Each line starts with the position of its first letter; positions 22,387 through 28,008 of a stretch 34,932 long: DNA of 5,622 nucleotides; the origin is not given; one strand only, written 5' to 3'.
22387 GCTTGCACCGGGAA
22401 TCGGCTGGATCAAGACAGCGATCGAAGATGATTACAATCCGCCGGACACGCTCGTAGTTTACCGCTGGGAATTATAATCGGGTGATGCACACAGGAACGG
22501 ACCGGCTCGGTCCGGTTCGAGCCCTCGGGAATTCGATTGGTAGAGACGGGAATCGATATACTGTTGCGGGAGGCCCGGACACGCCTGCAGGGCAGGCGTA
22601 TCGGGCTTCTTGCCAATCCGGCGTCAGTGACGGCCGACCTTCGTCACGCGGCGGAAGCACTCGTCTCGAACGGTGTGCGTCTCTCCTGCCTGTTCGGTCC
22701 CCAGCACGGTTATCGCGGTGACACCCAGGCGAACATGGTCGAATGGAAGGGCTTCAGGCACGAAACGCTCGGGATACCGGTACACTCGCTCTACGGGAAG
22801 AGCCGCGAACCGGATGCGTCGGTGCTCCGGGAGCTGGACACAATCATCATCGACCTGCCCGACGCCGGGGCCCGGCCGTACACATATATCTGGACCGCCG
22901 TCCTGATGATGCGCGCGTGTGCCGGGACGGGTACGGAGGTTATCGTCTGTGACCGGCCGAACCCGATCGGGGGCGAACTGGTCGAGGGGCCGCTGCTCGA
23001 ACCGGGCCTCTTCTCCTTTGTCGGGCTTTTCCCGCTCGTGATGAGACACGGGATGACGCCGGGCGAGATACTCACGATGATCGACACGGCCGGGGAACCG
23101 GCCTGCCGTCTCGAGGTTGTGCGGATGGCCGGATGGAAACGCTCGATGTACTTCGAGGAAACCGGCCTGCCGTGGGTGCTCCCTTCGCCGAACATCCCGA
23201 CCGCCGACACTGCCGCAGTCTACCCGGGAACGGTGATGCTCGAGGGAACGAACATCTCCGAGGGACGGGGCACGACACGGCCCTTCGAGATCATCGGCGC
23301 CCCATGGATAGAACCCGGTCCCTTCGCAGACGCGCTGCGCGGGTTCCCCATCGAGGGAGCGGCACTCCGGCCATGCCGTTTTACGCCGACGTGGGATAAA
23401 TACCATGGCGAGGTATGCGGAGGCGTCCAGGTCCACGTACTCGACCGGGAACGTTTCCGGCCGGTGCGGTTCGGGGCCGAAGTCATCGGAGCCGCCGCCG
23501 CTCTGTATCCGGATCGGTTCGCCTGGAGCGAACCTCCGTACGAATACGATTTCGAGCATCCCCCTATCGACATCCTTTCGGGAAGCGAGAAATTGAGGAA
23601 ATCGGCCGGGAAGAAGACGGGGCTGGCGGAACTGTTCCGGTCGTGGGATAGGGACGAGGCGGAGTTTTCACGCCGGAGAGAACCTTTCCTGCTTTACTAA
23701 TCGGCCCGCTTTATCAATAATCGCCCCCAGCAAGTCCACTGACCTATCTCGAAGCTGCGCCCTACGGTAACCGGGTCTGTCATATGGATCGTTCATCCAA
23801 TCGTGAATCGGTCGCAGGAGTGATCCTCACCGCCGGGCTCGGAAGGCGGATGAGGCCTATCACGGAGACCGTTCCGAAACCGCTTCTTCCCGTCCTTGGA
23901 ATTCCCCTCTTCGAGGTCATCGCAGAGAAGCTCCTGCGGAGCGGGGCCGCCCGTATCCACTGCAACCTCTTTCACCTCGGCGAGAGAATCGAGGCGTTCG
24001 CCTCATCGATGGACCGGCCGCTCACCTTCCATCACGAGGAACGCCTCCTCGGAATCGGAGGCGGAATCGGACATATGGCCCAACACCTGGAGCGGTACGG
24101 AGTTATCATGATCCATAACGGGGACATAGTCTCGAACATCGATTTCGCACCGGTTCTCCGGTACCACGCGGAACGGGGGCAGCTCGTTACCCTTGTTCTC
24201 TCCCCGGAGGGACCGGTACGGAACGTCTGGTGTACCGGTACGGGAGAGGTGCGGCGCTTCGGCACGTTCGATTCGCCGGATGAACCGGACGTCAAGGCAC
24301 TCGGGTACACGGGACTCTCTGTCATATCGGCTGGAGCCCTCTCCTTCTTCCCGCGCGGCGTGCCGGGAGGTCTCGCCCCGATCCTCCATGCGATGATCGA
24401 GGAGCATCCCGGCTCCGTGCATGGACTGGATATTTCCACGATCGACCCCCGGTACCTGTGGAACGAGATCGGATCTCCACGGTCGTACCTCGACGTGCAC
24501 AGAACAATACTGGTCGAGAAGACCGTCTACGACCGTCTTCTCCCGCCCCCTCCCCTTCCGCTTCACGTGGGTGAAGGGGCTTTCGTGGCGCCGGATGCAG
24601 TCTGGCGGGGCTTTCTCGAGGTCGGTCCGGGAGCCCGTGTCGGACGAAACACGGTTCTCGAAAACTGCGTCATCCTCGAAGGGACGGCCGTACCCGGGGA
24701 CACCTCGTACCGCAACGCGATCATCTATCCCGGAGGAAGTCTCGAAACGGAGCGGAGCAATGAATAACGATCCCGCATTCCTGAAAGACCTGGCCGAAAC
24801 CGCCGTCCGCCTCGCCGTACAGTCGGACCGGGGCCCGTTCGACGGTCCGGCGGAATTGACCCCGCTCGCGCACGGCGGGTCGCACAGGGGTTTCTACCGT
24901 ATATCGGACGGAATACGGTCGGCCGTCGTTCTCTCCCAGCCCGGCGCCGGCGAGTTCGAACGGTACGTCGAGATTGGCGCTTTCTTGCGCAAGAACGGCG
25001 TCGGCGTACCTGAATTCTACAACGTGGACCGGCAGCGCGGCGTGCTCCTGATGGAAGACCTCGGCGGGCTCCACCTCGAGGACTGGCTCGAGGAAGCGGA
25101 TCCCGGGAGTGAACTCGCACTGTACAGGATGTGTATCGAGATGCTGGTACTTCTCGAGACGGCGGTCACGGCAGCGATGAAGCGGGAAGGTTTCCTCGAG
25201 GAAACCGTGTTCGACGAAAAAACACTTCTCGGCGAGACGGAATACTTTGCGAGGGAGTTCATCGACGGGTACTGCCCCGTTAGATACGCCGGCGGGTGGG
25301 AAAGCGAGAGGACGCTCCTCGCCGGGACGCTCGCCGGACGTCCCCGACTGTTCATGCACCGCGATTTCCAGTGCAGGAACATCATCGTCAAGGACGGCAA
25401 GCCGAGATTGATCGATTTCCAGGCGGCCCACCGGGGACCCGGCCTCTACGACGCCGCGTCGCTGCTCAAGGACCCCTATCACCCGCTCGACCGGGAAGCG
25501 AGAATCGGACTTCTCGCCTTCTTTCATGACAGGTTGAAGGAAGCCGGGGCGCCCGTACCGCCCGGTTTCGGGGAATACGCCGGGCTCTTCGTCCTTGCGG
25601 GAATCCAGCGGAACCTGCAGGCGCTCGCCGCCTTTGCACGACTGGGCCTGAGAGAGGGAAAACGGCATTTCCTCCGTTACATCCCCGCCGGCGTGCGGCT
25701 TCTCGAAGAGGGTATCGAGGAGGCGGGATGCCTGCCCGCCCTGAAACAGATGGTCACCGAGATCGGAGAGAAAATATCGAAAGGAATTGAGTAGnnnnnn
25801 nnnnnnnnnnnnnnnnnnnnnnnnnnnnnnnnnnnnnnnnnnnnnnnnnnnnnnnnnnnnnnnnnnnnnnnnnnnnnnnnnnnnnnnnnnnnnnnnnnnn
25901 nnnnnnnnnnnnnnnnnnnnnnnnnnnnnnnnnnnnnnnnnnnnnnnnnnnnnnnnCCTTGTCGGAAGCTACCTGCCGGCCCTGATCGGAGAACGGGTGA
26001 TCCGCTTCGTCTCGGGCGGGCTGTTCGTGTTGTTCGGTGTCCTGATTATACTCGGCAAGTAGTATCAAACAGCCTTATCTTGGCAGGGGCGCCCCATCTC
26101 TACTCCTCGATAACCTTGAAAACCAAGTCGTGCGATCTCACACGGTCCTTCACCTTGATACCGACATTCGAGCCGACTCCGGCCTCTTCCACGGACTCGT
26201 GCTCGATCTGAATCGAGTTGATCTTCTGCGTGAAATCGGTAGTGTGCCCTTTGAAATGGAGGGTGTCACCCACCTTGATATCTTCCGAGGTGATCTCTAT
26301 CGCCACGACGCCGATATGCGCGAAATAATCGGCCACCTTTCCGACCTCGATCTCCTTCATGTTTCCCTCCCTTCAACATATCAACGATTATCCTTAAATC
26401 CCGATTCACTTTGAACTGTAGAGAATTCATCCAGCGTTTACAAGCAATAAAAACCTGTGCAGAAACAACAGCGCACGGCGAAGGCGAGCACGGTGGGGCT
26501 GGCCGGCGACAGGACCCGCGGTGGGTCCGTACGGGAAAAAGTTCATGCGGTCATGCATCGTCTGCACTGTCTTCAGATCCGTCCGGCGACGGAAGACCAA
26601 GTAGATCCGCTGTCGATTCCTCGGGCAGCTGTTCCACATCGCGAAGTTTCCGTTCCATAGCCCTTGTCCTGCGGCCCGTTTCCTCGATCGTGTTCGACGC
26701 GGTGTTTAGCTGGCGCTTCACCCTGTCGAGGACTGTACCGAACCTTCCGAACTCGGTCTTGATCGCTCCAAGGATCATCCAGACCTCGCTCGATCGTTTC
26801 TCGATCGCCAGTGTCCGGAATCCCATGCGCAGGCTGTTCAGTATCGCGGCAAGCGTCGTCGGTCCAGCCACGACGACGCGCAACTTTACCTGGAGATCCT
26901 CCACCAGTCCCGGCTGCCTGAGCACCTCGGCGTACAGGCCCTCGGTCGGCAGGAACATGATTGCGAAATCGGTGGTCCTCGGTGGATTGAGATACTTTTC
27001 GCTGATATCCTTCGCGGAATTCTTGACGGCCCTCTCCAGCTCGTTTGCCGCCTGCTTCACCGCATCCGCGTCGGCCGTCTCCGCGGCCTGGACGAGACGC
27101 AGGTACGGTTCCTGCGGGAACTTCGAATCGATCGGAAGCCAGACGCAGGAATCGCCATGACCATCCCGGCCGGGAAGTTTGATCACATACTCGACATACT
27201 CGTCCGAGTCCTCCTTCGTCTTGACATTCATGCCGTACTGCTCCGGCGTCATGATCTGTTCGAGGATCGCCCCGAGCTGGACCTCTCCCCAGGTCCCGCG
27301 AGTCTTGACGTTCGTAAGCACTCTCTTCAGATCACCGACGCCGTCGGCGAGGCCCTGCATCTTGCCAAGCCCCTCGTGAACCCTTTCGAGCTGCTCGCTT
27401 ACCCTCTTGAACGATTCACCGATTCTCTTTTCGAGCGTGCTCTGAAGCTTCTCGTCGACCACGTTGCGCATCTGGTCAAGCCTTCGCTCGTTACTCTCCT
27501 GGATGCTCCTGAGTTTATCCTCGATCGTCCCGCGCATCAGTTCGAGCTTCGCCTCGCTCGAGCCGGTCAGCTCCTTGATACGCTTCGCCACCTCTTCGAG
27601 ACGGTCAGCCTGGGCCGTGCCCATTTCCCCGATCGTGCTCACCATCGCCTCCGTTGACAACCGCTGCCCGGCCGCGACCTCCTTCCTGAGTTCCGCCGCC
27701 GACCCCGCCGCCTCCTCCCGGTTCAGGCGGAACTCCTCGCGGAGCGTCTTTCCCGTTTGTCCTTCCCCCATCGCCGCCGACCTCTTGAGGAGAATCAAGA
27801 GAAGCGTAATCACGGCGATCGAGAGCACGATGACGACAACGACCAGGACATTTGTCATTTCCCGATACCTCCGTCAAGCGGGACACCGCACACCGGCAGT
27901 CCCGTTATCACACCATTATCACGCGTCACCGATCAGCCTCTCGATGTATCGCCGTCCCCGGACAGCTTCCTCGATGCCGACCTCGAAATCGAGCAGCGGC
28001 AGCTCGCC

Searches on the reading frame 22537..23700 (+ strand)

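Call 9: search_protein_families(library=pfam, proteins=[window:22537-23700:+], max_evalue=0.001)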
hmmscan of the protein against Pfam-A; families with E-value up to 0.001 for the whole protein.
window:22537-23700:+ (387 aa): 2 families
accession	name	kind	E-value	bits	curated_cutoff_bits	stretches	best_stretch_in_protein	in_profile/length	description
PF07075.17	NamZ_N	-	9.4e-74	247.6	26.9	1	22-223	1-202/203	Exo-beta-N-acetylmuramidase NamZ, N-terminal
PF20732.2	NamZ_C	-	1.5e-50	172.4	25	1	228-387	2-152/152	Exo-beta-N-acetylmuramidase NamZ, C-terminal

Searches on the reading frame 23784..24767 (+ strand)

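Call 9: search_protein_families(library=pfam, proteins=[window:23784-24767:+], max_evalue=0.001)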
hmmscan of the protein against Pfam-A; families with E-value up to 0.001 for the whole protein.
window:23784-24767:+ (327 aa): 2 families
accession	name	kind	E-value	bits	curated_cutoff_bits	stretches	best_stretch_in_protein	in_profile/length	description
PF00483.29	NTP_transferase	-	1.2e-14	54.9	21.2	1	12-241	2-241/245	Nucleotidyl transferase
PF12804.13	NTP_transf_3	-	1.1e-07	32.7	27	1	12-117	1-98/160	MobA-like NTP transferase domain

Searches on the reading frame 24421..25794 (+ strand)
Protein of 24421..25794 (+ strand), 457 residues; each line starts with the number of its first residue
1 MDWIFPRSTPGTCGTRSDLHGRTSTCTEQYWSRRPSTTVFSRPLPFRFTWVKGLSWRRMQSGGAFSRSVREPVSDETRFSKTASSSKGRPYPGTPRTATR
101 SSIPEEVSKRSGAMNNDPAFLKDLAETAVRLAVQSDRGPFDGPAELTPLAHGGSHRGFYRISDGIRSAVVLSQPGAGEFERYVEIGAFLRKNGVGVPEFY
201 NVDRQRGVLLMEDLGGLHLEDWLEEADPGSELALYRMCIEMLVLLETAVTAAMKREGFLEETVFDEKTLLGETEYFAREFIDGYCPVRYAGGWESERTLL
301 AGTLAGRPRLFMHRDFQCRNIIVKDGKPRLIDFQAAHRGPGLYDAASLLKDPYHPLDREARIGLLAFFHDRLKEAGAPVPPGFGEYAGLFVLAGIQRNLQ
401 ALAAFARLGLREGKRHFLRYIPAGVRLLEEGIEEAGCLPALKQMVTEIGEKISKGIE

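Call 10: search_protein_families(library=pfam, proteins=[window:24421-25794:+], max_evalue=0.001)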
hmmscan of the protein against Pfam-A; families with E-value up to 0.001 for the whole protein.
window:24421-25794:+ (457 aa): 2 families
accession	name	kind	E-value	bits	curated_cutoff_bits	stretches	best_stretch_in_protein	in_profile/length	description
PF01636.29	APH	-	7.9e-20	72.1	23.2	1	146-371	2-231/239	Phosphotransferase enzyme family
PF19974.5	TCAD9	-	0.00077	19.2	40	0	300-348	288-337/429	Ternary complex associated domain 9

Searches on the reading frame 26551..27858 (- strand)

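Call 10: search_protein_families(library=pfam, proteins=[window:26551-27858:-], max_evalue=0.001)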
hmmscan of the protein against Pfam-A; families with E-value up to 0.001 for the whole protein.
window:26551-27858:- (435 aa): 1 family
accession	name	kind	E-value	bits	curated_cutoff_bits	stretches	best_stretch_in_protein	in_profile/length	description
PF02646.22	RmuC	-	7.3e-81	271.9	26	1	126-416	2-289/291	RmuC family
